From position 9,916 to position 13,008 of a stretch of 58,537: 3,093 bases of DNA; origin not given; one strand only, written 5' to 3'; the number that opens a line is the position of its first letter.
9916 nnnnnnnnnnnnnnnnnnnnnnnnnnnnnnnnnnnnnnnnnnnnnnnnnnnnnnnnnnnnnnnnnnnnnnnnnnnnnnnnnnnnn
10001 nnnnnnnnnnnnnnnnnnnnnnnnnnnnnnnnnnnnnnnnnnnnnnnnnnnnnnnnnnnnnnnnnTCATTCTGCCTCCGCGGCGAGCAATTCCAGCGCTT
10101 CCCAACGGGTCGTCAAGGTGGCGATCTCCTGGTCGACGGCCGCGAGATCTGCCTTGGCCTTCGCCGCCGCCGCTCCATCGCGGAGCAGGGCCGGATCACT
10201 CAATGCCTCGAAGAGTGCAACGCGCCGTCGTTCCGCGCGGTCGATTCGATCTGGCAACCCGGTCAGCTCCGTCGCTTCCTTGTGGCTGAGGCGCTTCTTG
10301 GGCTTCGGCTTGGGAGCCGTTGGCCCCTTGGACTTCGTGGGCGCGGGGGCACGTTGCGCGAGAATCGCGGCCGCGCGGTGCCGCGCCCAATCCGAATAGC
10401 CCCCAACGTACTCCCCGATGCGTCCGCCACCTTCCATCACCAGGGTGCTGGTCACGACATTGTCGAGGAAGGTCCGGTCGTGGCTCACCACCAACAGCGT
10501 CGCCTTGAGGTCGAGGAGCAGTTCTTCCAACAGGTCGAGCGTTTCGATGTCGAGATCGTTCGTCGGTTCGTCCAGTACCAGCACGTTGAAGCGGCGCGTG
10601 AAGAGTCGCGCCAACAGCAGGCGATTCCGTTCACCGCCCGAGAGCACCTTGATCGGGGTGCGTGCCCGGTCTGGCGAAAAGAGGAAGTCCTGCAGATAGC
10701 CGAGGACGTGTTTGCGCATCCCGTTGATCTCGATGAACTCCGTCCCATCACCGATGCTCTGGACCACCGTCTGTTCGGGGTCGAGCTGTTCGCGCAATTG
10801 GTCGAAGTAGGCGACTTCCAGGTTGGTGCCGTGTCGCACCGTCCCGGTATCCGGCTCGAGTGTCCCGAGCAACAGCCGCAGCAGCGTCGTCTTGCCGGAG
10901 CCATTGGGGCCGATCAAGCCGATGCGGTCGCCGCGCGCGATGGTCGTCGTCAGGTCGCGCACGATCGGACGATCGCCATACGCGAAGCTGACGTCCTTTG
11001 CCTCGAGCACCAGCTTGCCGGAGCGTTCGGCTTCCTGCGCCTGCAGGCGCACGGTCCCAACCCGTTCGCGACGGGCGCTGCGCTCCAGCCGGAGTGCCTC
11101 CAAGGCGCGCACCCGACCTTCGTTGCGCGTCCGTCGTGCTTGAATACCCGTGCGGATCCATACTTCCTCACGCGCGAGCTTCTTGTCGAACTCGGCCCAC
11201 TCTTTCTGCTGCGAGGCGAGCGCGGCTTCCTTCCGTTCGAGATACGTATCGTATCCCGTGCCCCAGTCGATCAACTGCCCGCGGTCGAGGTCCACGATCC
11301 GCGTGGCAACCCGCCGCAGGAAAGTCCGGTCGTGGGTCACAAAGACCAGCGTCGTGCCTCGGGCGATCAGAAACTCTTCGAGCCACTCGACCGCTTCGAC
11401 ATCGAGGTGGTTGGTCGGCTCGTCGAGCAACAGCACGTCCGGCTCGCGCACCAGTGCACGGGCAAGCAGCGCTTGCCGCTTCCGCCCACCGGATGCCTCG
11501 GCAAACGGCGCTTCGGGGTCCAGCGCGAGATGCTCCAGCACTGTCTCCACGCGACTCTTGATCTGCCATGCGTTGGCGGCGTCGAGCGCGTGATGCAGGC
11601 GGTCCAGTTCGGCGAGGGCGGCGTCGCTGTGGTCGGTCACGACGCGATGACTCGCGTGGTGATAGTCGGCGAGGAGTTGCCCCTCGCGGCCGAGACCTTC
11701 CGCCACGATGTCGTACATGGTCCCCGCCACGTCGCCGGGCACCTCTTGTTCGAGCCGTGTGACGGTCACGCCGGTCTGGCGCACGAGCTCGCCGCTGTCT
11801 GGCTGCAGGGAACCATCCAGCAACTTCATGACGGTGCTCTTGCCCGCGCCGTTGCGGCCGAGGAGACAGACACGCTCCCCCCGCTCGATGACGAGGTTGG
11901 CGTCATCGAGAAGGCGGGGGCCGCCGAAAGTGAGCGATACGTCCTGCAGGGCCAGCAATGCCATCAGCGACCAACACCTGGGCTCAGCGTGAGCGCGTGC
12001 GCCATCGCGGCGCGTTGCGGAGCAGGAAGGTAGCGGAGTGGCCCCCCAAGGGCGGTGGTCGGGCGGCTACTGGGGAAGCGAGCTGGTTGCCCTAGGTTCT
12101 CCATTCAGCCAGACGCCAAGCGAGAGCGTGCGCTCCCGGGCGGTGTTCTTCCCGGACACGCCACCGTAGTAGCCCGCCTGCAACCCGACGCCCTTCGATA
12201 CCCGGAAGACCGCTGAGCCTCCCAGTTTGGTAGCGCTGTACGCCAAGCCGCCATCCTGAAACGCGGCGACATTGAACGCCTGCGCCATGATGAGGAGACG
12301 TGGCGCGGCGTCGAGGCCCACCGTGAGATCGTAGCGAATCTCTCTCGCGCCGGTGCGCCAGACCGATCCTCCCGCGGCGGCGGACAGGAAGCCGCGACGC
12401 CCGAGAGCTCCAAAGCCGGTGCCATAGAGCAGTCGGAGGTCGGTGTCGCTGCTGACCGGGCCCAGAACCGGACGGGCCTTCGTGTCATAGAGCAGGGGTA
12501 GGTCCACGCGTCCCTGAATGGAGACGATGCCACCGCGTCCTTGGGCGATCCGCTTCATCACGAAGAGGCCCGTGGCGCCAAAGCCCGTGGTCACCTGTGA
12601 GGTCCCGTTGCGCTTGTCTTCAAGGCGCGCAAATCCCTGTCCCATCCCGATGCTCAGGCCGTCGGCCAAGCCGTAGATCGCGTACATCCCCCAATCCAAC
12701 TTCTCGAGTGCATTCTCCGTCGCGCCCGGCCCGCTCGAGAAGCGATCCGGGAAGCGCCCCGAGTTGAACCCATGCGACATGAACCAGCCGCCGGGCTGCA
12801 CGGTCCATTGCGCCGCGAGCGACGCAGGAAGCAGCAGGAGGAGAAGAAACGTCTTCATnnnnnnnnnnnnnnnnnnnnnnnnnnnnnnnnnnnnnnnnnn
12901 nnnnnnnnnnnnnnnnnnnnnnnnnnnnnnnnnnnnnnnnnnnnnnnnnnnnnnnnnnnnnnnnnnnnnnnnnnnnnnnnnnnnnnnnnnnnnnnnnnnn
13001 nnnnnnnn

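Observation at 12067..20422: Six-gene, translationally coupled synthase-type exopolysaccharide-like locus of uncharacterised composition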

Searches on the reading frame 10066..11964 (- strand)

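Call 45: search_protein_families(library=pfam, proteins=[window:10066-11964:-], max_evalue=0.00001)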
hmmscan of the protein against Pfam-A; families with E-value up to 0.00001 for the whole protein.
window:10066-11964:- (632 aa): 12 families
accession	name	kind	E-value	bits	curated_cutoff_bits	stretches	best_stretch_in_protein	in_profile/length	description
PF00005.33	ABC_tran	-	6.3e-49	166.5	25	2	336-469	2-137/137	ABC transporter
PF13304.12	AAA_21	-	3e-18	67.4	27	0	149-212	230-299/304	AAA domain, putative AbiEii toxin, Type IV TA system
PF16326.10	ABC_tran_CTD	-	2e-12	47.6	32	1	558-625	1-68/69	ABC transporter C-terminal domain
PF12848.13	ABC_tran_Xtn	-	2.4e-12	47.2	25.9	1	224-297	1-77/85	ABC transporter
PF13191.12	AAA_16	-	3.9e-10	40.9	32.6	1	348-491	27-165/167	AAA ATPase domain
PF02463.25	SMC_N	-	8.9e-09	35.5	40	0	429-504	132-206/220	RecF/RecN/SMC N terminal domain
PF13401.12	AAA_22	-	2.3e-07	31.6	27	0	350-483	10-107/130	AAA domain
PF13555.12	AAA_29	-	2.6e-07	30.7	27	0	343-362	20-39/61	P-loop containing region of AAA domain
PF13476.12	AAA_23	-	3e-06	28.4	27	0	350-369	24-43/201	AAA domain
PF13604.12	AAA_30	-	3.2e-06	27.4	27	0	348-418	21-82/191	AAA domain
PF03193.22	RsgA_GTPase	-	7.4e-06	26.3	30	0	337-379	99-140/174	RsgA GTPase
PF01926.29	MMR_HSR1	-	9.4e-06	26.2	21.9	0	31-142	1-99/113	50S ribosome-binding GTPase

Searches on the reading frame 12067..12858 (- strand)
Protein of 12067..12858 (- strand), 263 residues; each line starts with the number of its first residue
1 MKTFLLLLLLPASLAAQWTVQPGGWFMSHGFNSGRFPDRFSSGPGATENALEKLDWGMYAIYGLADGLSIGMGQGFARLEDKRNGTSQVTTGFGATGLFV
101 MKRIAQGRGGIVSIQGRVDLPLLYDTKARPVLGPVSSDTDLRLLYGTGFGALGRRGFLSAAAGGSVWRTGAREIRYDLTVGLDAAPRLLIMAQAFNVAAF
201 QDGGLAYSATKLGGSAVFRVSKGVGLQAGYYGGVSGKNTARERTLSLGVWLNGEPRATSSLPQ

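Call 3: search_protein_families(library=pfam, proteins=[window:12067-12858:-], max_evalue=0.1)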
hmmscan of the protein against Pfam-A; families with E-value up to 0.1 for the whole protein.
window:12067-12858:- (263 aa): 0 families

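Call 4: search_protein_families(library=ncbifam, proteins=[window:12067-12858:-], max_evalue=0.1)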
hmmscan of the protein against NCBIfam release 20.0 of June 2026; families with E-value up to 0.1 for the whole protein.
window:12067-12858:- (263 aa): 0 families

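Call 27: search_solved_structures(query=A3, max_evalue=10)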
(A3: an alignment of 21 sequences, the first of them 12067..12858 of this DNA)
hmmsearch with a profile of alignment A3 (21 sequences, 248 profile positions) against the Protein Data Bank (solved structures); distinct sequences matched with E-value up to 10: 2.
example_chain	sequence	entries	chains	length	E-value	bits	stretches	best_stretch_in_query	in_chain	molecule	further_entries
4rl8_A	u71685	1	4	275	3e-05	27.1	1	14-135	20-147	Protein involved in meta-pathway of phenol degradation-like protein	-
7pge_B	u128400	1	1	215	0.095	15.7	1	54-92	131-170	Copper resistance protein B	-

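Call 30: search_protein_families(library=pfam, alignment_id=A3, max_evalue=0.01)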
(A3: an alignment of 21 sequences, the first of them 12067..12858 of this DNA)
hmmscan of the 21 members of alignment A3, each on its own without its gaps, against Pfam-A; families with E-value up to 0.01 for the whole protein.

A. member 1, window:12067-12858:- (263 aa): 0 families

B. families by the number of members that match (of 21 scanned): 2 families
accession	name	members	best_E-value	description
PF13557.12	Phenol_MetA_deg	3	2.3e-12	Putative MetA-pathway of phenol degradation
PF19089.6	DUF5777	1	0.0034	Membrane bound beta barrel domain (DUF5777)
